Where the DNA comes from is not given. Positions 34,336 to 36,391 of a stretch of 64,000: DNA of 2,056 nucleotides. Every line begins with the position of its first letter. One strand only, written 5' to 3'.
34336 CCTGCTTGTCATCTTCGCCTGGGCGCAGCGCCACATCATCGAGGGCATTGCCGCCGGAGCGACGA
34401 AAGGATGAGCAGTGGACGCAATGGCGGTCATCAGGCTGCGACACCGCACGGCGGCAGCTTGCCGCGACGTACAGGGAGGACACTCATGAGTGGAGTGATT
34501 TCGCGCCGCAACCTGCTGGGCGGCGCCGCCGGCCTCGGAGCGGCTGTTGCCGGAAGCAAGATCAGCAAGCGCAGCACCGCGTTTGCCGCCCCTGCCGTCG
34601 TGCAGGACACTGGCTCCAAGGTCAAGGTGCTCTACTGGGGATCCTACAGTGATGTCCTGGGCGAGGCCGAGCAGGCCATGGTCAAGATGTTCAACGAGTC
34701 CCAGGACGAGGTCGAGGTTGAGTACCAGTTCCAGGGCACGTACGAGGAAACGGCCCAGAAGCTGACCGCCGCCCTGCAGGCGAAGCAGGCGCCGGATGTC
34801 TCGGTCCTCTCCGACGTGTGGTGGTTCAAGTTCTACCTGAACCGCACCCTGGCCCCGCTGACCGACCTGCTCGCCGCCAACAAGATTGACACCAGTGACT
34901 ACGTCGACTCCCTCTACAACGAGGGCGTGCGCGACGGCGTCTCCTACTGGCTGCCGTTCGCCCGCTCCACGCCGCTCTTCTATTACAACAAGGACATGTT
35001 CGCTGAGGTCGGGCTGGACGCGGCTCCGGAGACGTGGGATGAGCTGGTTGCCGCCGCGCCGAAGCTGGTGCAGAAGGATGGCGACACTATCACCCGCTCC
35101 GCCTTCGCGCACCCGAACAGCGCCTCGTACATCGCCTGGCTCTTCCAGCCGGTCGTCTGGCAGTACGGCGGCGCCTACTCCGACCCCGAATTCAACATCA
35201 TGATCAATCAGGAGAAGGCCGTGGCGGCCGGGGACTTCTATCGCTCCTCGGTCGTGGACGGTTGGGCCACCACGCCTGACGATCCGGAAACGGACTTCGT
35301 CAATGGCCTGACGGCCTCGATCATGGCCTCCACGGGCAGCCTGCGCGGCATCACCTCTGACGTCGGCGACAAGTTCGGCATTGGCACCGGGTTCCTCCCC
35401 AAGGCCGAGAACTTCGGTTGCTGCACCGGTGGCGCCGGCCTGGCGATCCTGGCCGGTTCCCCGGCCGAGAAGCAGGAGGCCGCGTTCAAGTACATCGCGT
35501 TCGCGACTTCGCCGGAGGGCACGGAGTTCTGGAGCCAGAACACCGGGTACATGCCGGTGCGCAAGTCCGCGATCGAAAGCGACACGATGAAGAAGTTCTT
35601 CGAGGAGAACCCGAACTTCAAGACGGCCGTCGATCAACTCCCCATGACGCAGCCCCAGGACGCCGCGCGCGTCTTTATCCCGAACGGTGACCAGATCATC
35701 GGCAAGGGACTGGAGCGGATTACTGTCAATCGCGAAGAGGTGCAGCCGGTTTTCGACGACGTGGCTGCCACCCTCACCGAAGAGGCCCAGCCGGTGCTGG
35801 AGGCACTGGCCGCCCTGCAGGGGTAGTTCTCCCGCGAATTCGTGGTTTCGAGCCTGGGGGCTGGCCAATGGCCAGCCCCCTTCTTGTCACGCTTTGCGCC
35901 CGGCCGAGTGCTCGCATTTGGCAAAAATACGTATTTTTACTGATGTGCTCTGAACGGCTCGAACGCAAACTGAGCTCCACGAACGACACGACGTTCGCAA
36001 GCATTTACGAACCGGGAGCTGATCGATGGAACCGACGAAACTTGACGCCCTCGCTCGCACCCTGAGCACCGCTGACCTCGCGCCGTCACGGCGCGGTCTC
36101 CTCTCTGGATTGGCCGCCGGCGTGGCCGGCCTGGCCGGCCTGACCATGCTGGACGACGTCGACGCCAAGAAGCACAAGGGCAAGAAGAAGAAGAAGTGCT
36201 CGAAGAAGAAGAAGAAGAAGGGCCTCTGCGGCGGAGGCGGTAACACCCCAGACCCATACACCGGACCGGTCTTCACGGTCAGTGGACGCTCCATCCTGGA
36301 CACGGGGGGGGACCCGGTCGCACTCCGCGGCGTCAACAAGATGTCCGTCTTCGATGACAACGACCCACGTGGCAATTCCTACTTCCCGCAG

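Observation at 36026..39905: Paralogous family sharing an unusual targeting module (FDxL N-region + twin-arginine leader + polylysine spacer) fused to Cys-dense knots, a GH5 enzyme or an NHL propeller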

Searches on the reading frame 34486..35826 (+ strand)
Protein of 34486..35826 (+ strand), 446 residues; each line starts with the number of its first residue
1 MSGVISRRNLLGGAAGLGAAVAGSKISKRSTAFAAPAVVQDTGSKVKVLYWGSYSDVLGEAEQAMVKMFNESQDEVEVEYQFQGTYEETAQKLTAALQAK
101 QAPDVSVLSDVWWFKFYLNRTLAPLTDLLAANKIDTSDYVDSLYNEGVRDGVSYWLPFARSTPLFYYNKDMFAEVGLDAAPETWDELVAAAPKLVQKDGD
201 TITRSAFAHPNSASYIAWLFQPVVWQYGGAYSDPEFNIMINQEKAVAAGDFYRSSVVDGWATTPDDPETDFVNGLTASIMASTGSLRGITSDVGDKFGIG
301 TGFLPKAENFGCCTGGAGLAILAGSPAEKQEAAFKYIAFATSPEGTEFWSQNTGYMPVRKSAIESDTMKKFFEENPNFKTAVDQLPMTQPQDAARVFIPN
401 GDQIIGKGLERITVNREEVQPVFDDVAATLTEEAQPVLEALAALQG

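Call 52: search_protein_families(library=pfam, proteins=[window:34486-35826:+], max_evalue=0.001)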
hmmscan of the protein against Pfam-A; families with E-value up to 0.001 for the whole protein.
window:34486-35826:+ (446 aa): 3 families
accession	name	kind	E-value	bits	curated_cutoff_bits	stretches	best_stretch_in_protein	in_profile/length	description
PF13416.11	SBP_bac_8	-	1.5e-42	146.7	27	1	64-379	1-278/279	Bacterial extracellular solute-binding protein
PF01547.30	SBP_bac_1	-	4.5e-36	125.8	26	1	59-346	7-306/307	Bacterial extracellular solute-binding protein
PF13343.11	SBP_bac_6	-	1.2e-05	25.4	24.6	0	138-188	40-87/245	Bacterial extracellular solute-binding protein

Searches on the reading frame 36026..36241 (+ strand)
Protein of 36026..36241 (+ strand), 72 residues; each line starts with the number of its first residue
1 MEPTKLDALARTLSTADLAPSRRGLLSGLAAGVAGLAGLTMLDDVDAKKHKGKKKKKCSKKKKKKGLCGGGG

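Call 13: find_homologous_proteins(query=A1, max_evalue=0.01)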
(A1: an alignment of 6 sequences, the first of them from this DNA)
Query A1 (6 sequences) (72 aa, profile of the alignment): 15 proteins with E <= 0.01 among 1067 candidates.
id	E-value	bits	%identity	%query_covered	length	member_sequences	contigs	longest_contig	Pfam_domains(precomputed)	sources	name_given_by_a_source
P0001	9.3e-16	75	-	-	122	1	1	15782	-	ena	-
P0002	3.3e-10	58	44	54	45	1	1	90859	-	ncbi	ncbi:MAG: hypothetical protein U0075_16400 [Thermomicrobiales bacterium]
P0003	6.6e-10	57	39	88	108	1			-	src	-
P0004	1.3e-8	53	-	-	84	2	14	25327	-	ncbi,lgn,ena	-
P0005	3.9e-8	51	81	100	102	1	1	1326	-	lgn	-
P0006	3.2e-6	45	-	-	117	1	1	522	-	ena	-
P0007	3.9e-6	45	53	50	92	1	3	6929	-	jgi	jgi:hypothetical protein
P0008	1.3e-5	43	-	-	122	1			-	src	-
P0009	1.8e-5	42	50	31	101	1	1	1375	-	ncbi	-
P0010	2.7e-5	42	30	38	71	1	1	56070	-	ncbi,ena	-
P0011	4.1e-5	41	68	92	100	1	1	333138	-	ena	-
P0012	1.3e-4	40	27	71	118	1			-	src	-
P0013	1.3e-4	40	52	38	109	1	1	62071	-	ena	-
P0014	1.6e-4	40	82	68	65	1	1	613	-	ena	-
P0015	7.1e-3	34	52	40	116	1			-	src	-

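Call 21: find_encoding_contigs(protein=P0002, flank=10000, max_places=3)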
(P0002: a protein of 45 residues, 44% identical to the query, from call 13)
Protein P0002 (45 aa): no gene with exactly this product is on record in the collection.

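Call 25: search_protein_representatives(alignment_id=A2)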
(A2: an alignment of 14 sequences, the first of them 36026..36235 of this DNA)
Query: 14 sequences, 90 profile positions. Proteins with E-value up to 0.001 (for the whole library): 4720; up to 1e-10: 185; up to 1e-30: 0. The best 150 are listed.
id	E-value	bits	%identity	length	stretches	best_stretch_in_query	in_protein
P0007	2.8e-22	95.0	-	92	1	1-89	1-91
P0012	3.0e-20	88.5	-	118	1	1-87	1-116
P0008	8.9e-19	83.8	-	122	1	1-88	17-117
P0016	2.3e-18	82.5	-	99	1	1-81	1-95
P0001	3.6e-18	81.9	-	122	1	2-86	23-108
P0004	1.2e-17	80.1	-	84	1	1-75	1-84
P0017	6.6e-17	77.8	-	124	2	1-84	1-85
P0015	8.4e-17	77.5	-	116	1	1-76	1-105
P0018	2.5e-15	72.7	-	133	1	1-82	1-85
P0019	4.5e-15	71.9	-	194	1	1-75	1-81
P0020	5.6e-15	71.6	-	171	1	1-81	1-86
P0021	9.3e-15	70.9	-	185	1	1-75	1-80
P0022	1.1e-14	70.7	-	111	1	1-76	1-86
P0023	2.0e-14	69.9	-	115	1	1-88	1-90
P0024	2.1e-14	69.8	-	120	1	1-76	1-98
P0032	8.5e-14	67.8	-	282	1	1-81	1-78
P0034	1.2e-13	67.4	-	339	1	1-84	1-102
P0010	1.7e-13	66.9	-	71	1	1-68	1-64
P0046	4.2e-13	65.6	-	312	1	1-84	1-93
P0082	3.7e-12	62.6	-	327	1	1-83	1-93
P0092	5.3e-12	62.1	-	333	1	1-80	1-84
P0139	3.2e-11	59.6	-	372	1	1-76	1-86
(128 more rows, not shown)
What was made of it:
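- Matches start at residue 1 in nearly all of the best 150 (call 25).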

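Call 47: search_protein_families(library=pfam, alignment_id=A6, max_evalue=0.001)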
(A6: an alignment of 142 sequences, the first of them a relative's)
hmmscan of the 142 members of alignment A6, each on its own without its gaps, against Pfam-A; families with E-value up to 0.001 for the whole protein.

A. member 1, P0016 (99 aa): 0 families

B. families by the number of members that match (of 142 scanned): 14 families
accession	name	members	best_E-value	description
PF02950.22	Conotoxin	5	5.5e-06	Conotoxin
PF04885.19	Stig1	2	7.9e-08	Stigma-specific STIG1-like protein family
PF02415.23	Chlam_PMP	2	9.1e-07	Chlamydia polymorphic membrane protein (Chlamydia_PMP) repeat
PF05048.19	NosD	2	6.9e-06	Periplasmic copper-binding protein (NosD)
PF17963.7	Big_9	1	9.6e-21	Bacterial Ig domain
PF00188.32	CAP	1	2e-17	Cysteine-rich secretory protein family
PF17803.7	Cadherin_4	1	3.1e-17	Bacterial cadherin-like domain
PF17892.7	Cadherin_5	1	2.8e-14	Cadherin-like domain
PF13229.12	Beta_helix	1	1.7e-09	Right handed beta helix region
PF08087.16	Toxin_18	1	9.2e-05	Conotoxin O-superfamily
PF07588.17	DUF1554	1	0.00012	Protein of unknown function (DUF1554)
PF04706.18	Dickkopf_N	1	0.00019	Dickkopf N-terminal cysteine-rich region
PF11703.13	UPF0506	1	0.0002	UPF0506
PF19733.4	DUF6223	1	0.00091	Family of unknown function (DUF6223)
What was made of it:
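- On Knottin / inhibitor cystine knot: Conotoxin, Toxin_18 and UPF0506 Pfam hits in 7 of 142 relatives (call 47).
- Cargo includes conotoxin-, Toxin_18- and Dickkopf-like modules (call 47).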

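Call 54: search_protein_families(library=ncbifam, alignment_id=A6, max_evalue=0.05)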
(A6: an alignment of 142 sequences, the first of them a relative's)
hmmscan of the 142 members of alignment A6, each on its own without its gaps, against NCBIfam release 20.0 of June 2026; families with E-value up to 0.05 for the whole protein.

A. member 1, P0016 (99 aa): 0 families

B. families by the number of members that match (of 142 scanned): 36 families (the first 25 are shown)
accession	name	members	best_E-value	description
TIGR04247.1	NosD_copper_fam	6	3.4e-11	nitrous oxide reductase family maturation protein NosD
NF041328.1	C_rich_MXAN6577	3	2.8e-08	MXAN_6577-like cysteine-rich protein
TIGR01409.1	TAT_signal_seq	3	0.00082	twin-arginine translocation signal domain-containing protein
TIGR02811.1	formate_TAT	3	0.0063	formate dehydrogenase region TAT target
NF041539.1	choice_anch_R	2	2.8e-06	choice-of-anchor R domain-containing protein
NF042414.1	CLC_0170_fam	2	0.025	CLC_0170 family protein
NF007822.0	PRK10531.1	2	0.028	putative acyl-CoA thioester hydrolase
TIGR02909.1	spore_YkwD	1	7.7e-21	uncharacterized protein, YkwD family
NF012211.1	tand_rpt_95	1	1.8e-18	tandem-95 repeat protein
TIGR01965.1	VCBS_repeat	1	2.9e-09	VCBS domain-containing protein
NF052539.1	DivAsocLipDalA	1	9.9e-09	divisome-associated lipoprotein DalA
NF045619.1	adhes_GNV_Cterm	1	3.5e-07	BapA/Bap/LapF family large adhesin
NF047482.1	OM_LenAB_fam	1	2.2e-06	endostatin-like outer membrane protein, LenA/LenB family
NF038112.1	myxo_dep_M36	1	2.9e-06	myxosortase-dependent M36 family metallopeptidase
TIGR03805.1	beta_helix_1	1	2.2e-05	parallel beta-helix domain-containing protein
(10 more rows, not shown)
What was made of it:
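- On Tat (twin-arginine) signal peptide: 3 of 142 relatives hit at E<=0.05 (call 54).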

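Call 55: list_cluster_members(proteins=[P0004, P0010, P0019, P0021, P0032, P0034, P0046, P0082, P0092, P0139])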
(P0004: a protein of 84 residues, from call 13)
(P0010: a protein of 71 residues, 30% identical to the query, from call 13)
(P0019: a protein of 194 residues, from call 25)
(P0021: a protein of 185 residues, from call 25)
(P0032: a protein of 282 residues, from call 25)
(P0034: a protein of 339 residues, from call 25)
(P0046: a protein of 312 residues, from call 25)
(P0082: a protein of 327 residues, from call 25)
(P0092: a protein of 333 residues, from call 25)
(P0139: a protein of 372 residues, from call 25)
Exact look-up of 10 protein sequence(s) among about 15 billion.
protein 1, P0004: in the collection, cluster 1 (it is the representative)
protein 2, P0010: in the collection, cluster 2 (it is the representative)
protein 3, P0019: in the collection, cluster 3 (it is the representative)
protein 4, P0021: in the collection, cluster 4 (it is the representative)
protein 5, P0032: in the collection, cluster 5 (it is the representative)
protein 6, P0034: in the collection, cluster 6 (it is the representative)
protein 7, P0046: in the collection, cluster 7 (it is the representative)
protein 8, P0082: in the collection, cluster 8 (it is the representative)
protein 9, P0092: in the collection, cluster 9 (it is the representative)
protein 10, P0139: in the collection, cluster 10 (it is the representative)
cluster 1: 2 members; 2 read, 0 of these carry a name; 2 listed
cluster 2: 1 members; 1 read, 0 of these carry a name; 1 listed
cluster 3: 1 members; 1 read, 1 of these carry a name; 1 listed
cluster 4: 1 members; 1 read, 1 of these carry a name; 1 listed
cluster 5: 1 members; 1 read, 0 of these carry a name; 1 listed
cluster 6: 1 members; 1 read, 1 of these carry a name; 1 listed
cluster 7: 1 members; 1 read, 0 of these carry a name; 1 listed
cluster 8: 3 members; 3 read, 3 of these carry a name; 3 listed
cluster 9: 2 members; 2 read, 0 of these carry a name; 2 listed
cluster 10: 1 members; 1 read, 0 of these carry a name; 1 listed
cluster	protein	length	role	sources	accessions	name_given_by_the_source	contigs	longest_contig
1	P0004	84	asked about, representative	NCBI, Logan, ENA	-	-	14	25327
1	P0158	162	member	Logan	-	-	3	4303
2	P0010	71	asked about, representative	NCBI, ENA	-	-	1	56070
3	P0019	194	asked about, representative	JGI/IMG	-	hypothetical protein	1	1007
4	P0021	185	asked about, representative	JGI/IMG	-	hypothetical protein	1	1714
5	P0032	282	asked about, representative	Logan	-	-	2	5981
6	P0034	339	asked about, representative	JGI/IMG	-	hypothetical protein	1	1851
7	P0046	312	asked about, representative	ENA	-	-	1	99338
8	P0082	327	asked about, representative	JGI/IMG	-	hypothetical protein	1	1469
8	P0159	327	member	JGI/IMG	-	hypothetical protein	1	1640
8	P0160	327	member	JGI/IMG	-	hypothetical protein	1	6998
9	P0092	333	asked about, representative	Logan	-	-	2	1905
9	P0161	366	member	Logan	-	-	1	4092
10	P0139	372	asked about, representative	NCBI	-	-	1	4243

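Call 70: find_encoding_contigs(protein=P0046, flank=10000, max_places=2)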
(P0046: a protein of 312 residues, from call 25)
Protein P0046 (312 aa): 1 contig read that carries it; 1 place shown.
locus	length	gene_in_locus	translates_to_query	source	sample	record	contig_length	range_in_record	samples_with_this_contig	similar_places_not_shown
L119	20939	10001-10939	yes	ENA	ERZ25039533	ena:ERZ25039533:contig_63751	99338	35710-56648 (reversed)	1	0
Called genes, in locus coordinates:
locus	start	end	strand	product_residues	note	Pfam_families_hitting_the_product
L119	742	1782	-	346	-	PF00356:LacI, PF00532:Peripla_BP_1, PF13407:Peripla_BP_4, PF13377:Peripla_BP_3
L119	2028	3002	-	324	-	PF00296:Bac_luciferase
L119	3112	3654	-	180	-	PF05163:DinB, PF04978:MST, PF12867:DinB_2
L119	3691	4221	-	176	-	PF05163:DinB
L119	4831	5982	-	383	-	PF01408:GFO_IDH_MocA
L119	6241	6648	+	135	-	-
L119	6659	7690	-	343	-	PF06089:Asparaginase_II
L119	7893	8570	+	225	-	-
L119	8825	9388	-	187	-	-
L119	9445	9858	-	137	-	PF02311:AraC_binding (weak), PF07883:Cupin_2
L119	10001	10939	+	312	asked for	-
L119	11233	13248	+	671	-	PF00662:Proton_antipo_N, PF00361:Proton_antipo_M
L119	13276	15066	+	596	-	PF00361:Proton_antipo_M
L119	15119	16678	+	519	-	PF00361:Proton_antipo_M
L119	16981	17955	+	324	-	PF01548:DEDD_Tnp_IS110, PF02371:Transposase_20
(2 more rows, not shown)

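Call 71: find_encoding_contigs(protein=P0010, flank=10000, max_places=2)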
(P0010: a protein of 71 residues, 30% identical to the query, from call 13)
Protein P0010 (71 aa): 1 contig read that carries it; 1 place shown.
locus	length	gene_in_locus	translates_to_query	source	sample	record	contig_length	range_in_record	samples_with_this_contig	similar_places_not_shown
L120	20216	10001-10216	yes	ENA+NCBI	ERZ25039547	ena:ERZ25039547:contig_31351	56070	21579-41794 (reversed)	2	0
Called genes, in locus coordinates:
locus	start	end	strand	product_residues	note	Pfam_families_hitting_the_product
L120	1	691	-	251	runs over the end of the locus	PF00528:BPD_transp_1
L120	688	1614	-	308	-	PF00528:BPD_transp_1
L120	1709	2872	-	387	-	PF01547:SBP_bac_1, PF13416:SBP_bac_8, PF13531:SBP_bac_11 (faint), PF13343:SBP_bac_6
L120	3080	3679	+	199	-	PF02633:Creatininase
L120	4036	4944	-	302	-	PF03069:FmdA_AmdA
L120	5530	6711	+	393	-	-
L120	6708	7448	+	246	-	PF09837:DUF2064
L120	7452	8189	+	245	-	PF01408:GFO_IDH_MocA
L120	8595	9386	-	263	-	PF00561:Abhydrolase_1, PF12146:Hydrolase_4 (weak), PF12697:Abhydrolase_6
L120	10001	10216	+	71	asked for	-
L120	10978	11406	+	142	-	-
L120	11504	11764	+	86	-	-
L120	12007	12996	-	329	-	PF00109:ketoacyl-synt, PF00108:Thiolase_N (weak), PF02801:Ketoacyl-synt_C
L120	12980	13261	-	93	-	PF00109:ketoacyl-synt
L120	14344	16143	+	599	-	PF00501:AMP-binding, PF23024:AMP-dom_DIP2-like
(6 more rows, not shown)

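Call 82: search_solved_structures(query=A8, max_evalue=1)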
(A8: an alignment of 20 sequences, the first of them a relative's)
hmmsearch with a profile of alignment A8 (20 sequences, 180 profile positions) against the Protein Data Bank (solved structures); distinct sequences matched with E-value up to 1: 2.
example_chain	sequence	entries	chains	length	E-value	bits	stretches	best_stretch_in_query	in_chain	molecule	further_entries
3c75_L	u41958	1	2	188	0.11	16.1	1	7-132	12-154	Methylamine dehydrogenase light chain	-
2mxm_A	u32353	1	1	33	0.56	13.8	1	61-82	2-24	entity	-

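Call 87: predict_structure(alignment_id=A8)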
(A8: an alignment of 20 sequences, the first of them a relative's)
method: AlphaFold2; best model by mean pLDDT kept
length: 185 residues; sequences in the alignment: 20
mean_pLDDT: 81.1   pTM: 0.64
mean pLDDT of the five models: 81.1, 77.5, 71.2, 68.0, 63.9
residues with pLDDT >= 90: 103; 70-90: 29; 50-70: 42; < 50: 11
segments of 3 or more residues with pLDDT < 50: 27-29, 36-41
pLDDT, mean of each block of 10 residues (from residue 1): 61 57 50 48 53 82 94 93 94 88 87 94 93 95 94 93 92 94 75
secondary structure, 60 per line:
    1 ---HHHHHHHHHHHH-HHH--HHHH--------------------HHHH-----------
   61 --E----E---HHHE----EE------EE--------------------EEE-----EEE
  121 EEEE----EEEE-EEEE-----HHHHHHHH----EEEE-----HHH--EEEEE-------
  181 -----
elements in order: H4-15 H22-25 H46-49 E110-112 E118-124 E129-132 E134-137 H143-150 E155-158 E169-173

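Call 89: fold_search(model_id=the predicted structure, library=pdb)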
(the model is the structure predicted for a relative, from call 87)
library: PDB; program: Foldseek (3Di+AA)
matches with E <= 10: 20; with E <= 0.001: 0
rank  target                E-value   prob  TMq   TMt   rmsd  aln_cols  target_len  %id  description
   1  1eth_B                2.0e+00  0.08  0.17  0.34  10.5        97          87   18  TRIACYLGLYCEROL LIPASE/COLIPASE COMPLEX (released 1996-12-07)
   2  1lpb_A                3.0e+00  0.11  0.17  0.34   8.8        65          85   18  THE 2.46 ANGSTROMS RESOLUTION STRUCTURE OF THE PANCREATIC LIPASE COLIPASE COMPLEX INHIBITED BY A C11 ALKYL PHOSPHONATE (released 1994-11-01)
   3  8gvl_B                5.0e+00  0.01  0.12  0.09  10.4        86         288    7  PTPN21 FERM (released 2023-09-20)
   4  2x5c_B                5.3e+00  0.02  0.11  0.17   5.6        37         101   19  Crystal structure of hypothetical protein ORF131 from Pyrobaculum Spherical Virus (released 2010-07-21)
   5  4iqz_E                5.3e+00  0.01  0.10  0.10  10.5        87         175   13  The crystal structure of a large insert in RNA polymerase (RpoC) subunit from E. coli (released 2013-02-13)
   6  2oap_2                5.7e+00  0.02  0.09  0.04   5.3        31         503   13  Crystal structure of the archaeal secretion ATPase GspE in complex with AMP-PNP (released 2007-02-13)
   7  8btr_SI               5.7e+00  0.01  0.10  0.11  14.1        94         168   10  Giardia Ribosome in PRE-T Hybrid State (D2) (released 2023-03-22)
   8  7e1e_A                6.5e+00  0.02  0.12  0.09   3.5        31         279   32  Lamprey serum virus-like lectin-LSVL (released 2022-10-19)
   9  2rd1_A                6.5e+00  0.01  0.14  0.30  12.2        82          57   13  X-Ray structure of the protein Q7CQI7. Northeast Structural Genomics Consortium target StR87A (released 2007-10-09)
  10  9lbn_H                6.9e+00  0.02  0.11  0.06   7.6        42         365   19  The composite cryo-EM structure of the head-to-tail connector and head-proximal tail components of bacteriophage phiXa (released 2025-05-07)
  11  6zx9_B                7.4e+00  0.00  0.09  0.06  12.5        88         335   18  Crystal structure of SIV Vpr,fused to T4 lysozyme, isolated from moustached monkey, bound to human DDB1 and human DCAF (released 2021-07-21)
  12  9i5i_A                7.9e+00  0.01  0.07  0.05   9.5        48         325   12  PR1 phage heterodimeric DNA ligase in complex with 21-mer nicked DNA (random sequence) (released 2026-02-18)
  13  2e6e_D                8.4e+00  0.02  0.08  0.08   9.4        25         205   24  Crystal structure of the stationary phase survival protein SurE from Thermus thermophilus HB8 (released 2007-08-28)
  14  1cy7                  8.4e+00  0.01  0.08  0.03   8.9        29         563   10  COMPLEX OF E.COLI DNA TOPOISOMERASE I WITH 5'-THYMIDINE MONOPHOSPHATE (released 2000-03-08)
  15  9h3q_D                8.4e+00  0.01  0.09  0.09  12.1        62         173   13  50S subunit precursor C-CP_YjgA_(L22)-~H61 (released 2025-01-22)
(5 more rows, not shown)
